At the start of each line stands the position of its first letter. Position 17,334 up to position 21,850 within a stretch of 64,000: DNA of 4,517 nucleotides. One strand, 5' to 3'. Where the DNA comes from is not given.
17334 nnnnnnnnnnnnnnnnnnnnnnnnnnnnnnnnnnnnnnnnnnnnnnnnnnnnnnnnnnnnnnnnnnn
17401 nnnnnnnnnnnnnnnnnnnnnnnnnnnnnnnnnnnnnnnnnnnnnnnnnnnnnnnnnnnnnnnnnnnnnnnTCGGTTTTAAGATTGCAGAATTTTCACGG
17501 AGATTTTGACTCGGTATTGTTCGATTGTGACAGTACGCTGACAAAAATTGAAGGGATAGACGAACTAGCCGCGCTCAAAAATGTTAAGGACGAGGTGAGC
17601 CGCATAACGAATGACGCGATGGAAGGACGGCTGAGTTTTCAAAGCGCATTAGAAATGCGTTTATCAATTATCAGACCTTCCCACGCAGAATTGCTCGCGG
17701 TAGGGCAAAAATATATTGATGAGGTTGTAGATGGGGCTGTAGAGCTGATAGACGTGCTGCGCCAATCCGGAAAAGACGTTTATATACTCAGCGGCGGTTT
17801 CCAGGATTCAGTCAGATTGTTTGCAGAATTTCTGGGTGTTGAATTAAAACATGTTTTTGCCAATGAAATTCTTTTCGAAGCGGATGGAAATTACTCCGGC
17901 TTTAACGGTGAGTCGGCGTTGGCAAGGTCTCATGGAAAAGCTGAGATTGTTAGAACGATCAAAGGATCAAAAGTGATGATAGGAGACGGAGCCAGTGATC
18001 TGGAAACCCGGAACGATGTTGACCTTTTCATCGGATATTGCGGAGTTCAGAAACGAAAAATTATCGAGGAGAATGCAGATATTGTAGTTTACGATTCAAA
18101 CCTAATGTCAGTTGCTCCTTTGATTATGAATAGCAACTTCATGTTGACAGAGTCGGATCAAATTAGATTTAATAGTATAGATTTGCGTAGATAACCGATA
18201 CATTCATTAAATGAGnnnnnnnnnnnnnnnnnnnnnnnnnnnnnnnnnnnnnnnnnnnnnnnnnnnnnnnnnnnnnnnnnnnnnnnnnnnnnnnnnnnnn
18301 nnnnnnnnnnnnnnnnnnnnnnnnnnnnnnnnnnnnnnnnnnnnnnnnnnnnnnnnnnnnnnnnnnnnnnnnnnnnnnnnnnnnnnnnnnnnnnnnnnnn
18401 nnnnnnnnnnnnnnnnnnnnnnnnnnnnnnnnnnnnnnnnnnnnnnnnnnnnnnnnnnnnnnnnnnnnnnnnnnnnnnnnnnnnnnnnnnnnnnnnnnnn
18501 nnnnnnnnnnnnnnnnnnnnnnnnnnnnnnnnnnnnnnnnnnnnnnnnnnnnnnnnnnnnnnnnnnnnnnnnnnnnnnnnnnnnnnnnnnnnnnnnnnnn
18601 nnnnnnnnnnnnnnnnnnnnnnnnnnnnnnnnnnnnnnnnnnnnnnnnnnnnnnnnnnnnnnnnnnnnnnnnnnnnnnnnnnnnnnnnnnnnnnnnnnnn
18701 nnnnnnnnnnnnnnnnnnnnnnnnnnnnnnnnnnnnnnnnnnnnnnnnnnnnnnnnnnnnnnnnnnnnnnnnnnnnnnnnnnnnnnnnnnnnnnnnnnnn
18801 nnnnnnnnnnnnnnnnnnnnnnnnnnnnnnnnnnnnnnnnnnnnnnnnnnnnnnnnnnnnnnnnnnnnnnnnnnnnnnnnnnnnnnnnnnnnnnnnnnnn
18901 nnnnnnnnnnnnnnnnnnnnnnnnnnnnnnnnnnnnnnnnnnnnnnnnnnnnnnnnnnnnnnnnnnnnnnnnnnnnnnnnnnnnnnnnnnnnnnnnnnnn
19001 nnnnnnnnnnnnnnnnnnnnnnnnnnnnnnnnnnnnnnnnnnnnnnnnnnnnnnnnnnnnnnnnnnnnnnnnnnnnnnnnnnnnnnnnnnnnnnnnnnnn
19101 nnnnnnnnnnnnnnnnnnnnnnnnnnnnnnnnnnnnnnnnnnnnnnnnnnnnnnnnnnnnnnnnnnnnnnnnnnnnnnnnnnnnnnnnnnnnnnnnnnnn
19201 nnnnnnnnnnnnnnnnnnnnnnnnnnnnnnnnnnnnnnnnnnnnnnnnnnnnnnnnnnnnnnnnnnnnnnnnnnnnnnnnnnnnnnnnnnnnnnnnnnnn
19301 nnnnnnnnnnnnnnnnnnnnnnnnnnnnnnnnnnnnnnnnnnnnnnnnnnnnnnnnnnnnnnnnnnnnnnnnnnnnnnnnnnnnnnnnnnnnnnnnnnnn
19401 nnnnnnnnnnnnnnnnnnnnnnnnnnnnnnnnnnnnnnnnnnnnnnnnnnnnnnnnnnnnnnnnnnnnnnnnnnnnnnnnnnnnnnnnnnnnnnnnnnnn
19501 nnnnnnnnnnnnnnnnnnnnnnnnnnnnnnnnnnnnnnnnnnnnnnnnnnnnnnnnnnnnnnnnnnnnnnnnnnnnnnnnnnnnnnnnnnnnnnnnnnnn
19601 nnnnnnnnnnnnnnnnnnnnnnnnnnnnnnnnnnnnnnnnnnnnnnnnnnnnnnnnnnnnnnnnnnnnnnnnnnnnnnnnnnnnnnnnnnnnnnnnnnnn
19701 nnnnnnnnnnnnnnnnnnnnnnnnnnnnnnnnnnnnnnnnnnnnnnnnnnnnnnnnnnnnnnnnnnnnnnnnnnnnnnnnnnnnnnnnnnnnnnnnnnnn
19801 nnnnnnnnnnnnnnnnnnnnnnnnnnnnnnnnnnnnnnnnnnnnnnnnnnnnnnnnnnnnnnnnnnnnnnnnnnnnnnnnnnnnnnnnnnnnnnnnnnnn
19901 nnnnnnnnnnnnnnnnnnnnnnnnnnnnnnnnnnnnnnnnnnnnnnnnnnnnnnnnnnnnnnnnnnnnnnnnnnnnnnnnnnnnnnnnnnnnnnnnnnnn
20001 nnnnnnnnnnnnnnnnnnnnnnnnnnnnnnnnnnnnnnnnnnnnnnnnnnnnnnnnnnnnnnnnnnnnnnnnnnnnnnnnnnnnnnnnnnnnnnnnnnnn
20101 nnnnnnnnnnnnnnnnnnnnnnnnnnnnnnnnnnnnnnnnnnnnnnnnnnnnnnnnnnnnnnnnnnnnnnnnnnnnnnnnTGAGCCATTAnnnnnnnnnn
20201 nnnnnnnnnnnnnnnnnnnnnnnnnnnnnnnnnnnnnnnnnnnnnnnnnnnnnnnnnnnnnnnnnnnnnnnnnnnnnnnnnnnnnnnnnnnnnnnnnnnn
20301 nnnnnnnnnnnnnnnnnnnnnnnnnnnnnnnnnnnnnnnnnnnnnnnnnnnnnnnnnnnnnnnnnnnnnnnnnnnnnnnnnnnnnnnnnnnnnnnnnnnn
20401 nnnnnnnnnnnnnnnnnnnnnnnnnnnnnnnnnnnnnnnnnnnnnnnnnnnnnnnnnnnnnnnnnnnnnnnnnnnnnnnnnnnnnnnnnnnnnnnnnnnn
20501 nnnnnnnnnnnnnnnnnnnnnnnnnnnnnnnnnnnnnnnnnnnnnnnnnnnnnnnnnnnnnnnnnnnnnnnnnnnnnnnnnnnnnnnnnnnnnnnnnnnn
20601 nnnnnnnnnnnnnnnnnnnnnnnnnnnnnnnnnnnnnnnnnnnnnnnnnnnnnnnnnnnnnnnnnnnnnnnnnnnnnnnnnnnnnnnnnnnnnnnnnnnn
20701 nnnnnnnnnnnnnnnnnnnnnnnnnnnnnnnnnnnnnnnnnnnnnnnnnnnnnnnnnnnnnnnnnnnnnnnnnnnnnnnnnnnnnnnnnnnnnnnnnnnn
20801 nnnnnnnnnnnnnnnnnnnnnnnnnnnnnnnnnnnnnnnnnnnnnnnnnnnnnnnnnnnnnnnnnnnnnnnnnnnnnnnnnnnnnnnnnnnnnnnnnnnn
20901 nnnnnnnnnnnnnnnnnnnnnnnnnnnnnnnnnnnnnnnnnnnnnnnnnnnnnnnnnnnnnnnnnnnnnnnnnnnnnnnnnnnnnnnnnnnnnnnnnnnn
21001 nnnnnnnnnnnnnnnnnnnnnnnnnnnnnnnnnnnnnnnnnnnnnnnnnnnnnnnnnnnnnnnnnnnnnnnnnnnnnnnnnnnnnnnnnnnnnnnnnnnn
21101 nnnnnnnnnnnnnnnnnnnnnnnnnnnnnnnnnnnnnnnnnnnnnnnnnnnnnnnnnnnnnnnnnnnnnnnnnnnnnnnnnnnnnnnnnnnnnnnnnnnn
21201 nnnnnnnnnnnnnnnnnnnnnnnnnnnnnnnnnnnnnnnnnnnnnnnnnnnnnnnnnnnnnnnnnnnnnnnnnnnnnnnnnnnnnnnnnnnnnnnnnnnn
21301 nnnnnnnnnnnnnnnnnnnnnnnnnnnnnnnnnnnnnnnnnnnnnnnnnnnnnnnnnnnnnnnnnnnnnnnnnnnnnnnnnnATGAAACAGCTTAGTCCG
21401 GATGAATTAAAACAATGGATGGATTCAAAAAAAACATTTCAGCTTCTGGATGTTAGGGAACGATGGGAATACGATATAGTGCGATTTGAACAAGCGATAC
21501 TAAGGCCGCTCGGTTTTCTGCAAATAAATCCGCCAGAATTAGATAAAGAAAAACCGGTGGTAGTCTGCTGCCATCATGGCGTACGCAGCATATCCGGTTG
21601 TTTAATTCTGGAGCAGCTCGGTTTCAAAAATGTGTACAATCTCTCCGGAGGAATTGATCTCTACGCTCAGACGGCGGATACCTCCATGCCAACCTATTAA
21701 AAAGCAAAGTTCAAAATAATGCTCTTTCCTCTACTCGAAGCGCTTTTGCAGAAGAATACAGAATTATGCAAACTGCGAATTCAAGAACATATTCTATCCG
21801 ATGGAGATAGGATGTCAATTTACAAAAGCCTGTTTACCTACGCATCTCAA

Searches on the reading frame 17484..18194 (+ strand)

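Call 49: search_protein_families(library=pfam, proteins=[window:17484-18194:+])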
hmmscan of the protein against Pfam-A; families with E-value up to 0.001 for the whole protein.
window:17484-18194:+ (236 aa): 2 families
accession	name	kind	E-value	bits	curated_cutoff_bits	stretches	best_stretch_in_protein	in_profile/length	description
PF00702.32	Hydrolase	-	6.2e-14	53.3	26.4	1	9-174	2-185/191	haloacid dehalogenase-like hydrolase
PF12710.13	HAD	-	1.3e-13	52.2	27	1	11-174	1-186/189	haloacid dehalogenase-like hydrolase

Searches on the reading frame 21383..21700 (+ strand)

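Call 78: search_protein_families(library=pfam, proteins=[window:21383-21700:+])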
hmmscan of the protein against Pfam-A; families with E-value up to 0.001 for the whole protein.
window:21383-21700:+ (105 aa): 1 family
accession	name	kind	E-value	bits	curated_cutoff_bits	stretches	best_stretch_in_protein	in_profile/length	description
PF00581.25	Rhodanese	-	2.6e-15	57.1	22.2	1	5-95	1-100/102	Rhodanese-like domain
